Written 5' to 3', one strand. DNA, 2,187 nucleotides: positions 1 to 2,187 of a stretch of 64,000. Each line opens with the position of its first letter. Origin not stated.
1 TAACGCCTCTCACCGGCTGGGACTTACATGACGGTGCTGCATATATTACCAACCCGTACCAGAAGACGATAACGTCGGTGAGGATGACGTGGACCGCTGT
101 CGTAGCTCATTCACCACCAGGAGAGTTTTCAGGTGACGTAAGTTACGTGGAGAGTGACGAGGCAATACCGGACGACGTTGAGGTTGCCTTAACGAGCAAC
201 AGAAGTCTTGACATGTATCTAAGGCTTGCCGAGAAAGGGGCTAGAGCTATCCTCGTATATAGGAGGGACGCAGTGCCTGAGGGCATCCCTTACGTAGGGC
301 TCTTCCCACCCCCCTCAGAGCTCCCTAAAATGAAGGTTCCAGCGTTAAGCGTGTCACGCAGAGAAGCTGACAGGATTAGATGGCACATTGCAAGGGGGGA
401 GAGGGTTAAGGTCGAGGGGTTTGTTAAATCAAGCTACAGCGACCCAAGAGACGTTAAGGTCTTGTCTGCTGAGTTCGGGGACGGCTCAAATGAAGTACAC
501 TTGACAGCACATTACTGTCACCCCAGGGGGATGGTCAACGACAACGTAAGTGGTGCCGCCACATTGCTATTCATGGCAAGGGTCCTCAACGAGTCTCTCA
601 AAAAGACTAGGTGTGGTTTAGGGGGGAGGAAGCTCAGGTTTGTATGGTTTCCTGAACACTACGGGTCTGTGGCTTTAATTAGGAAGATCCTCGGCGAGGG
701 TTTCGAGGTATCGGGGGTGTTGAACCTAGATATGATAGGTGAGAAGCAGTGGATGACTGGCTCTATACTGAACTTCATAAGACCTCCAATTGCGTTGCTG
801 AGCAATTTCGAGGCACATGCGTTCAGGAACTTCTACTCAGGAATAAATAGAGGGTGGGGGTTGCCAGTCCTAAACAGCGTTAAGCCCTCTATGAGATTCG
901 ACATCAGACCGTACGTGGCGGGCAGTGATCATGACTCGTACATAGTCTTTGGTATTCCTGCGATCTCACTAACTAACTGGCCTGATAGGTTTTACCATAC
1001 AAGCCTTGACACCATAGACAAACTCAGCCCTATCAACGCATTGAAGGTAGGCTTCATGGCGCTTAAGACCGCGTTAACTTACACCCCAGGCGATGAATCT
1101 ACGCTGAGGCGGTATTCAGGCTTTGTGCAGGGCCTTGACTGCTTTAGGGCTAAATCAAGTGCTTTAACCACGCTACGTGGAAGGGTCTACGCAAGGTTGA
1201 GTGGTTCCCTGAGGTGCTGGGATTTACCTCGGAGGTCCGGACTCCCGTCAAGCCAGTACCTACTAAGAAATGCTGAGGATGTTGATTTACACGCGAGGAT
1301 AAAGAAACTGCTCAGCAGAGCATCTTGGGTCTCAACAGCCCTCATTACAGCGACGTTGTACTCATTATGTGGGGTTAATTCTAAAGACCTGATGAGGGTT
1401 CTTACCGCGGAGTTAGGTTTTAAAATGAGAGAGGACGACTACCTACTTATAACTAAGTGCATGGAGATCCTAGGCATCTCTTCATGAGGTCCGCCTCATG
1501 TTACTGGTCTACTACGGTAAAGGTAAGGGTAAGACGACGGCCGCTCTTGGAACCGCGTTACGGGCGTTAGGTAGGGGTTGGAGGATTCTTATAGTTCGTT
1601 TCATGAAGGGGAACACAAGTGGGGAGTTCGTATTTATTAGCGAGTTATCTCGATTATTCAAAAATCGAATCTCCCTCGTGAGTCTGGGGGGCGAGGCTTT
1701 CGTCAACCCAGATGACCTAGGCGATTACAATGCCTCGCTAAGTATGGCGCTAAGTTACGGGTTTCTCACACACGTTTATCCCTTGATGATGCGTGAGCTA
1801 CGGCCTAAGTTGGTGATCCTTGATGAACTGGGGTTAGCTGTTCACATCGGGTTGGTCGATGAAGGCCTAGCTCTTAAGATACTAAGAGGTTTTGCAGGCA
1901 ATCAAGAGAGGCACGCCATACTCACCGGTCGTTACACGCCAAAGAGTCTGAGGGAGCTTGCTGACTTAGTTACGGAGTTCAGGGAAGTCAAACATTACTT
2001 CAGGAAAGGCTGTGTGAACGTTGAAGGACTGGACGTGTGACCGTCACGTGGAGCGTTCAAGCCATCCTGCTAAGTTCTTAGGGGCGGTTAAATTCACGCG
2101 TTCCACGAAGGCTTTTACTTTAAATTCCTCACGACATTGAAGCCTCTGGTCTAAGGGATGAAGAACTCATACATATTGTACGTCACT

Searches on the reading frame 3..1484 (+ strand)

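Call 70: search_protein_families(library=pfam, proteins=[window:3-1484:+], max_evalue=0.001)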
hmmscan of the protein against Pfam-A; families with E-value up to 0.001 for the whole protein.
window:3-1484:+ (494 aa): 2 families
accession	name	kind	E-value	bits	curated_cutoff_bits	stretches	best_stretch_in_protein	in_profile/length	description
PF04389.22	Peptidase_M28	-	2e-12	47.7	21.3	1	162-355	12-191/193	Peptidase family M28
PF16254.10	DUF4910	-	9.8e-11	41.4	26.6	1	159-250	65-149/247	Domain of unknown function (DUF4910)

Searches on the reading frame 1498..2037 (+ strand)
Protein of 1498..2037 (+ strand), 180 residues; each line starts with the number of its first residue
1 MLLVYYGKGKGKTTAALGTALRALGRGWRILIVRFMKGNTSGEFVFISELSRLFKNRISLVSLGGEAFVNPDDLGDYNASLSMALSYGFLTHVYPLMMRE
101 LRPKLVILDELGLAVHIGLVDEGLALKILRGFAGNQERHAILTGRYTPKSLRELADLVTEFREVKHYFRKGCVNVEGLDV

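Call 70: search_protein_families(library=pfam, proteins=[window:1498-2037:+], max_evalue=0.001)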
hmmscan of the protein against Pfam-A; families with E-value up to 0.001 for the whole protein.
window:1498-2037:+ (180 aa): 1 family
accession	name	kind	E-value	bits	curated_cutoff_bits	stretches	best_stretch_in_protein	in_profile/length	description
PF02572.21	CobA_CobO_BtuR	-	8.6e-40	137.2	25.7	1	1-179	4-171/172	ATP:corrinoid adenosyltransferase BtuR/CobO/CobP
